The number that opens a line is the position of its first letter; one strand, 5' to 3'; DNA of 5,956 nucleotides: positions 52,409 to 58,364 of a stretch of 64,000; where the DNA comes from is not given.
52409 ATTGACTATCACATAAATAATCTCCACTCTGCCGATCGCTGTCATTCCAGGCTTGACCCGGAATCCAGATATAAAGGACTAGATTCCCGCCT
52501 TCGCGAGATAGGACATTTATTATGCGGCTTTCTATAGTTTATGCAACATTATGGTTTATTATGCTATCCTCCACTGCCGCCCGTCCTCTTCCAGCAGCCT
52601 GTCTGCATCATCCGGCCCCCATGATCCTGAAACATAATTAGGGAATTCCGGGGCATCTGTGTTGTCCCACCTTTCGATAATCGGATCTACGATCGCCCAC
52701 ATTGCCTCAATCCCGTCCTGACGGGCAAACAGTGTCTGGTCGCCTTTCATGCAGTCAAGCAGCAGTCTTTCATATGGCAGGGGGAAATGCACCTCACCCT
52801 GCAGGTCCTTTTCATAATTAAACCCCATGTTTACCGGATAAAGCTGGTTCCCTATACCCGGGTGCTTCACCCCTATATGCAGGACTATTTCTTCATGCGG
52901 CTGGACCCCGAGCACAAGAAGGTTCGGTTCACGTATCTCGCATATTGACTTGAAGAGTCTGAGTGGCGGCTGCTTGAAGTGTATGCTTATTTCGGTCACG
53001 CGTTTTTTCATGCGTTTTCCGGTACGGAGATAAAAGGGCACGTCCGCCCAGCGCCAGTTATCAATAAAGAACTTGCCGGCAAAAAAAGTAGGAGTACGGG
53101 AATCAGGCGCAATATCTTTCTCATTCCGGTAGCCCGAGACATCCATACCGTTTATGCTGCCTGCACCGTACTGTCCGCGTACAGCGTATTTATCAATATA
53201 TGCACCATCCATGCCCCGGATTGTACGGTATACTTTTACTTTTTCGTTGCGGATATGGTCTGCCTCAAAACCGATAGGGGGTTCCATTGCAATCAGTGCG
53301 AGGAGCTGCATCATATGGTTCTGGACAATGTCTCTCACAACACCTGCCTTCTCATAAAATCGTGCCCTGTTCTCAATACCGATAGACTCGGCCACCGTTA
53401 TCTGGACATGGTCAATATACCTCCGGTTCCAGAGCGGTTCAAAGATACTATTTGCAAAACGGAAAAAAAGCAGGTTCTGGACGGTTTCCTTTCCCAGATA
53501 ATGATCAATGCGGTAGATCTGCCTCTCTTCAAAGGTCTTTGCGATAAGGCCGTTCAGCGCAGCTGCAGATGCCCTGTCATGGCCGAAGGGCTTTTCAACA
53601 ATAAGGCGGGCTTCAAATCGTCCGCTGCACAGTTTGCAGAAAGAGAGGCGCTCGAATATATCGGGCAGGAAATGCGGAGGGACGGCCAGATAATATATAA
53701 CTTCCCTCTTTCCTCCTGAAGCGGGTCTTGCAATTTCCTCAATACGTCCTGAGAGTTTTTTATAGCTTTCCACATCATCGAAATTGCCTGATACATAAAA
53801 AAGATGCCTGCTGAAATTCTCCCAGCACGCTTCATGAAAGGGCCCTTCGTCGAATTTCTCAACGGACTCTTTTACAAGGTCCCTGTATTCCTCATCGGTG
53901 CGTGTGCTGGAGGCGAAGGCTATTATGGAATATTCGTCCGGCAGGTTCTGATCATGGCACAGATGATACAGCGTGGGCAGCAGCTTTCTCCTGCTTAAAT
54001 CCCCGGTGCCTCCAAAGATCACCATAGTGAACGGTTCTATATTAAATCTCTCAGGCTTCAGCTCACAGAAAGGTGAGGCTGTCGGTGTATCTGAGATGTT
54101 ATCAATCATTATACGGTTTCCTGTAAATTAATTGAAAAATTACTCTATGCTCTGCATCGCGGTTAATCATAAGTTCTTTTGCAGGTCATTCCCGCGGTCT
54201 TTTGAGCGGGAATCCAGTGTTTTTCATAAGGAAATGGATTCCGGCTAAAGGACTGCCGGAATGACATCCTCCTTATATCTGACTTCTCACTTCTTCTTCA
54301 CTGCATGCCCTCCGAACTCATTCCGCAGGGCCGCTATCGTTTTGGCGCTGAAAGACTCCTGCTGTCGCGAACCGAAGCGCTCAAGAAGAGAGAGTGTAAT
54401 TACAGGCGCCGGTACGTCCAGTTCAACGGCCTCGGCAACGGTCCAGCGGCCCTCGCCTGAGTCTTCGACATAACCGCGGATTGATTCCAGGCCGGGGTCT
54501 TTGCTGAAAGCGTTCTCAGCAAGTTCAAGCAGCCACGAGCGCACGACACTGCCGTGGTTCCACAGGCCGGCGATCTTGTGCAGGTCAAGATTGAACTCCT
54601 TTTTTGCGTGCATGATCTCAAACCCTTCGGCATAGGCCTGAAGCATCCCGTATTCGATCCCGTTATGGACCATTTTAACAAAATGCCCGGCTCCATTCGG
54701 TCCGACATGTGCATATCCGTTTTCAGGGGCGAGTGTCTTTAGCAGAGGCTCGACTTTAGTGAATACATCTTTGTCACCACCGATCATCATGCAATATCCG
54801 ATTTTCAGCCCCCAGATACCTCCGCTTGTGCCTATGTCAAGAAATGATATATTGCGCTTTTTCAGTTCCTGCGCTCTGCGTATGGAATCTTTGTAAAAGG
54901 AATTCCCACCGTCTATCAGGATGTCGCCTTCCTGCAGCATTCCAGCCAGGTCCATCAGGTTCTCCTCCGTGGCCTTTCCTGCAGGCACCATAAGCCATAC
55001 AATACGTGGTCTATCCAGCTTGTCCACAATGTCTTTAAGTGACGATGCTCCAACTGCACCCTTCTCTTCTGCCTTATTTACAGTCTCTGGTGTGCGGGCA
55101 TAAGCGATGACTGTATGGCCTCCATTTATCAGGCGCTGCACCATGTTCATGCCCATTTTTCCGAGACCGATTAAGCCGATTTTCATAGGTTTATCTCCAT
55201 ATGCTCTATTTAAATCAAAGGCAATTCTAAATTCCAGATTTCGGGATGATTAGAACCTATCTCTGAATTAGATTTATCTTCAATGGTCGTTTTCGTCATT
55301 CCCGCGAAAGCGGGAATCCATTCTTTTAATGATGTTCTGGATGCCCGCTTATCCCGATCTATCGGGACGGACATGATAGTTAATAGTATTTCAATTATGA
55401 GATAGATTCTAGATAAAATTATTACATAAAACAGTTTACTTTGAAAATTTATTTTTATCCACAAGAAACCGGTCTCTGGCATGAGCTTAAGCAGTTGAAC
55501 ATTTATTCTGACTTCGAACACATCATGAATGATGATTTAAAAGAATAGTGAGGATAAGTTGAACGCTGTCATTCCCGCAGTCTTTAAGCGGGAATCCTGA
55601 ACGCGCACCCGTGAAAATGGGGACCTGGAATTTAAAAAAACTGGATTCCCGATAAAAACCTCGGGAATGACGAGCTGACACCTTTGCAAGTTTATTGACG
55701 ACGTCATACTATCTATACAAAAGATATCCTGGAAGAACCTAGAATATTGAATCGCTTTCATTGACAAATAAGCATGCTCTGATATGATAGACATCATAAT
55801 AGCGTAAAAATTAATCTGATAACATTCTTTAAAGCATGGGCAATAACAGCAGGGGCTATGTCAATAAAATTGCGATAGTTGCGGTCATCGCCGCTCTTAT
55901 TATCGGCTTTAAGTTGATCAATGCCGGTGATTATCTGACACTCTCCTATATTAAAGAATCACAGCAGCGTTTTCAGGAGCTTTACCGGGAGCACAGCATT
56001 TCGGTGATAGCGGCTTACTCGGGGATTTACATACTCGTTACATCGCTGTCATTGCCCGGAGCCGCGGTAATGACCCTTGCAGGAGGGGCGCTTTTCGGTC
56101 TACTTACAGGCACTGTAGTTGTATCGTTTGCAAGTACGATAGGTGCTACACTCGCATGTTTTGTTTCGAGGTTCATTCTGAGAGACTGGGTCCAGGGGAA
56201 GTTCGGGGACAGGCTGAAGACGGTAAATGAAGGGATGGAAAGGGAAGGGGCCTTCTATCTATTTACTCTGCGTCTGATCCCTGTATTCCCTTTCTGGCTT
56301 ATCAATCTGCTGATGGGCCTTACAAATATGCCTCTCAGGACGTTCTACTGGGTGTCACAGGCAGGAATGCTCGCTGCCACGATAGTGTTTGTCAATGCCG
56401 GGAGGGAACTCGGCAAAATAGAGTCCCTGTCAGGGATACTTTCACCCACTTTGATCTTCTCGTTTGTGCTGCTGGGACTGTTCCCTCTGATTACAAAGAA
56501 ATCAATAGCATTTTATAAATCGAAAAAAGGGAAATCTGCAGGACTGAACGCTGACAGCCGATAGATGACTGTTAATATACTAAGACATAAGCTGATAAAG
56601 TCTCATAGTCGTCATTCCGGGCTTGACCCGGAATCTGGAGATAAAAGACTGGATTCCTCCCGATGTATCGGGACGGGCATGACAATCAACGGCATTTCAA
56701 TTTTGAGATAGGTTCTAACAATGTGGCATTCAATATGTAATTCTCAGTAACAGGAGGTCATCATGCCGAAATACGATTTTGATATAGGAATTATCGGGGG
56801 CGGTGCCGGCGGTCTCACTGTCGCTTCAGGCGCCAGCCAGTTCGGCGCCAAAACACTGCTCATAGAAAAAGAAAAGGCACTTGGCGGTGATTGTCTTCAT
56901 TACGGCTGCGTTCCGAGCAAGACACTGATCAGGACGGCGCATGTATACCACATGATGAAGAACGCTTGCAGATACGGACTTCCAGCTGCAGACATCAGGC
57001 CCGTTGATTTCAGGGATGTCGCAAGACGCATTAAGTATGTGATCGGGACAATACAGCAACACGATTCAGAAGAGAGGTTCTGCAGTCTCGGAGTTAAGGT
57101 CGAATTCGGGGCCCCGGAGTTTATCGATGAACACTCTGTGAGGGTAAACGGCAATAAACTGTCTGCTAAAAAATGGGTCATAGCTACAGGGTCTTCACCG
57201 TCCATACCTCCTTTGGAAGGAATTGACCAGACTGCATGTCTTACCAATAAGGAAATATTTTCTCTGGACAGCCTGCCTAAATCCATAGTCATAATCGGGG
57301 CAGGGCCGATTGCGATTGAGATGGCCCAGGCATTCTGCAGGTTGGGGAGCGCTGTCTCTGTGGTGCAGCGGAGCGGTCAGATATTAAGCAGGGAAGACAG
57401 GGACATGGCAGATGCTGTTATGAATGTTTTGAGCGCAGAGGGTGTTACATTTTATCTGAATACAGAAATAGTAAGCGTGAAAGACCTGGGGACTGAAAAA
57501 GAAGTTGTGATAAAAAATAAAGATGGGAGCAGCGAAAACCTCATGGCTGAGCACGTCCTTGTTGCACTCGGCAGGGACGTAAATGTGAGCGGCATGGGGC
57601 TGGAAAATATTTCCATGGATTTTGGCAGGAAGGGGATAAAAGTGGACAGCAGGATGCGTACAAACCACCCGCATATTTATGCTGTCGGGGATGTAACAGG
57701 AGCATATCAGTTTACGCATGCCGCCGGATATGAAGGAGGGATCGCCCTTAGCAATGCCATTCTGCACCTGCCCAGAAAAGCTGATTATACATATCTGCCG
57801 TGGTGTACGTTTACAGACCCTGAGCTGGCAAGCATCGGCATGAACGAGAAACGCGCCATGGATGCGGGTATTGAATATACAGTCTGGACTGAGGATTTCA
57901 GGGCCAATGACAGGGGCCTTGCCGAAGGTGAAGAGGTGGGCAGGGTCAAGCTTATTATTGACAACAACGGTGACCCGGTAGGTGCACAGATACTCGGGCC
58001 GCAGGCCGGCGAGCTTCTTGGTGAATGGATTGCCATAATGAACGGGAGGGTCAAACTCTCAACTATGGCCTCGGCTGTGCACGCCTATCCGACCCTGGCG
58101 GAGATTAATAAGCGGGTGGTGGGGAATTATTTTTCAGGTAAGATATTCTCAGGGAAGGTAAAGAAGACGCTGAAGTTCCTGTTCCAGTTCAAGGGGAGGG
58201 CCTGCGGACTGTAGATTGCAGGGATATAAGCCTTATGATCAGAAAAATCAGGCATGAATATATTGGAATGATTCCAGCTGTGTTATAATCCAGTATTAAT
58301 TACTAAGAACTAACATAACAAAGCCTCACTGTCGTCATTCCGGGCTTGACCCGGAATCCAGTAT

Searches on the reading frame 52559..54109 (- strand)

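Call 34: search_protein_families(library=ncbifam, proteins=[window:52559-54109:-], max_evalue=0.00001)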
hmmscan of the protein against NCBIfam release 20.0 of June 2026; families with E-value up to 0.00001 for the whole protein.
window:52559-54109:- (516 aa): 3 families
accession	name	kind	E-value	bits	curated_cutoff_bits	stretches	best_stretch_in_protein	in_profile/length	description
TIGR00871.1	zwf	equivalog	1.3e-182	607.9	400.6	1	26-514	2-484/486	glucose-6-phosphate dehydrogenase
NF009492.0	PRK12853.1-3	equivalog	3.7e-123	412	428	1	27-508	10-466/472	glucose-6-phosphate dehydrogenase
NF004331.0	PRK05722.2-1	equivalog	2.1e-64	218.3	622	1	27-379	4-325/425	glucose-6-phosphate dehydrogenase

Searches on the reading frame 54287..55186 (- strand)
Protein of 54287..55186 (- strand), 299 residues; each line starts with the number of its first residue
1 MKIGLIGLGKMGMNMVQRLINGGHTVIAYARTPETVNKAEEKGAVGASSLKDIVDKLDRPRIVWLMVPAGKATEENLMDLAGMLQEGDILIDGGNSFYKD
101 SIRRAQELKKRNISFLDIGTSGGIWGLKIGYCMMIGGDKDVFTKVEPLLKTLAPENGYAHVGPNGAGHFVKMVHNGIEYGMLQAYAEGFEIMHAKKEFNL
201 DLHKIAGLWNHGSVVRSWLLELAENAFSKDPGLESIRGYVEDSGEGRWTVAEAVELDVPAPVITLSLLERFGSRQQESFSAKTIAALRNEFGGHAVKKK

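Call 34: search_protein_families(library=ncbifam, proteins=[window:54287-55186:-], max_evalue=0.00001)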
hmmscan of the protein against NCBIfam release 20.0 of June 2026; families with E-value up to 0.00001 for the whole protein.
window:54287-55186:- (299 aa): 12 families
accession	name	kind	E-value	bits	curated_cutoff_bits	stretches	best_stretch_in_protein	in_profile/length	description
NF007161.0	PRK09599.1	subfamily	3.1e-142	473.2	271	1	1-299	1-301/302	NADP-dependent phosphogluconate dehydrogenase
TIGR00872.1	gnd_rel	equivalog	3.5e-128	427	297.2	1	1-299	1-298/299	phosphogluconate dehydrogenase (NAD(+)-dependent, decarboxylating)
NF006765.0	PRK09287.1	equivalog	1.1e-71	242.2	413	1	2-281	5-299/476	NADP-dependent phosphogluconate dehydrogenase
TIGR00873.1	gnd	equivalog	9.5e-70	235.7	426.7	1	2-278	1-291/467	decarboxylating NADP(+)-dependent phosphogluconate dehydrogenase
NF008592.0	PRK11559.1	equivalog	1.1e-25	90.6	397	1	1-189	3-190/296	2-hydroxy-3-oxopropionate reductase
TIGR01505.1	tartro_sem_red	equivalog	2.8e-24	85.9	340.75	1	2-190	1-188/291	2-hydroxy-3-oxopropionate reductase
TIGR01692.1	HIBADH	equivalog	2.6e-22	79.5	291.6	1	6-190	2-185/288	3-hydroxyisobutyrate dehydrogenase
NF043037.1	ThreonDh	equivalog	2.6e-16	59.9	350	1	2-188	4-190/297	L-threonate dehydrogenase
NF011633.0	PRK15059.1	equivalog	8e-16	58.1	451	1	1-177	1-175/292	2-hydroxy-3-oxopropionate reductase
NF012005.0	PRK15461.1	equivalog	4.3e-11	42.5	348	1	2-180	3-180/298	sulfolactaldehyde 3-reductase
NF005650.0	PRK07417.1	equivalog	4.5e-07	29.4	290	1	1-94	2-92/281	prephenate/arogenate dehydrogenase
NF006409.0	PRK08655.1-3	equivalog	4.8e-06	26.3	310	1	1-92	1-89/290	prephenate dehydrogenase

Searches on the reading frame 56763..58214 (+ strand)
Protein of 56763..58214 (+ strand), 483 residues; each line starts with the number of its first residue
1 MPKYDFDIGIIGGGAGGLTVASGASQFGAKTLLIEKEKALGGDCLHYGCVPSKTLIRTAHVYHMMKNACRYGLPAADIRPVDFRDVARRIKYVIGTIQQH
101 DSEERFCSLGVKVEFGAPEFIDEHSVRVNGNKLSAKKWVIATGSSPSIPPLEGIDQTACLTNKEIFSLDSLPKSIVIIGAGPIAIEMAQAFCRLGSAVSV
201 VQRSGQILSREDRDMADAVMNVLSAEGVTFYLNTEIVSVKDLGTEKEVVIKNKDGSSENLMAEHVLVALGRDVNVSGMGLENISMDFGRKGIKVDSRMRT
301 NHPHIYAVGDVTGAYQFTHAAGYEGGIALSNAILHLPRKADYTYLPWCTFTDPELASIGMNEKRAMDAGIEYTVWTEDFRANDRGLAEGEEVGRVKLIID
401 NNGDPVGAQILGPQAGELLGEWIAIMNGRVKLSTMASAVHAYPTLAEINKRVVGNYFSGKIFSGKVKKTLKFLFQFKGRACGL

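Call 34: search_protein_families(library=ncbifam, proteins=[window:56763-58214:+], max_evalue=0.00001)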
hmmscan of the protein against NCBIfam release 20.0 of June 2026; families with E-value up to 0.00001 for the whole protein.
window:56763-58214:+ (483 aa): 46 families (the best 25 are shown)
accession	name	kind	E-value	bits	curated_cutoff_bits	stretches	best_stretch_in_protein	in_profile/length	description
NF004991.0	PRK06370.1-3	subfamily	8.5e-138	460.1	620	1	2-477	32-507/509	FAD-containing oxidoreductase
TIGR01350.1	lipoamide_DH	equivalog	1.9e-109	366.4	408.8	1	6-457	2-455/461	dihydrolipoyl dehydrogenase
TIGR02053.1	MerA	equivalog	1.5e-105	353.9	454.45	1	7-447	2-444/465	mercury(II) reductase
NF004947.0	PRK06292.2-5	equivalog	3.1e-89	300.1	592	1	5-462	3-464/474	dihydrolipoyl dehydrogenase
NF004992.0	PRK06370.1-4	equivalog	5.9e-88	295.3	629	1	5-453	4-452/459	FAD-containing oxidoreductase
NF004776.0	PRK06116.1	equivalog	8.5e-83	278.8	480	1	4-447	3-444/450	glutathione-disulfide reductase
NF004946.0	PRK06292.2-4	subfamily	9.4e-82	275.3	634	1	5-459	3-473/487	dihydrolipoyl dehydrogenase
NF003585.0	PRK05249.1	equivalog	5.1e-80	269.3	465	1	3-450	4-451/464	Si-specific NAD(P)(+) transhydrogenase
NF004943.0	PRK06292.2-1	equivalog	6.6e-80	269.1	432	1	5-451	3-450/456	dihydrolipoyl dehydrogenase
NF005884.0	PRK07846.1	equivalog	3e-78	263.5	501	1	5-448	3-443/454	mycothione reductase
NF004945.0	PRK06292.2-3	equivalog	3.9e-76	256.8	494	1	6-447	4-443/457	dihydrolipoyl dehydrogenase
NF004990.0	PRK06370.1-1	equivalog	3.8e-72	243.4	842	1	5-449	4-448/459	FAD-containing oxidoreductase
TIGR01424.1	gluta_reduc_2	equivalog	1.8e-71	241.1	606.05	1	4-447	1-440/446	glutathione-disulfide reductase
NF004939.0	PRK06292.1-1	equivalog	1.4e-70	238.3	435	1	3-447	3-449/476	dihydrolipoyl dehydrogenase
NF010311.1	PRK13748.1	subfamily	1.8e-70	238.3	600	1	6-450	98-542/560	mercury(II) reductase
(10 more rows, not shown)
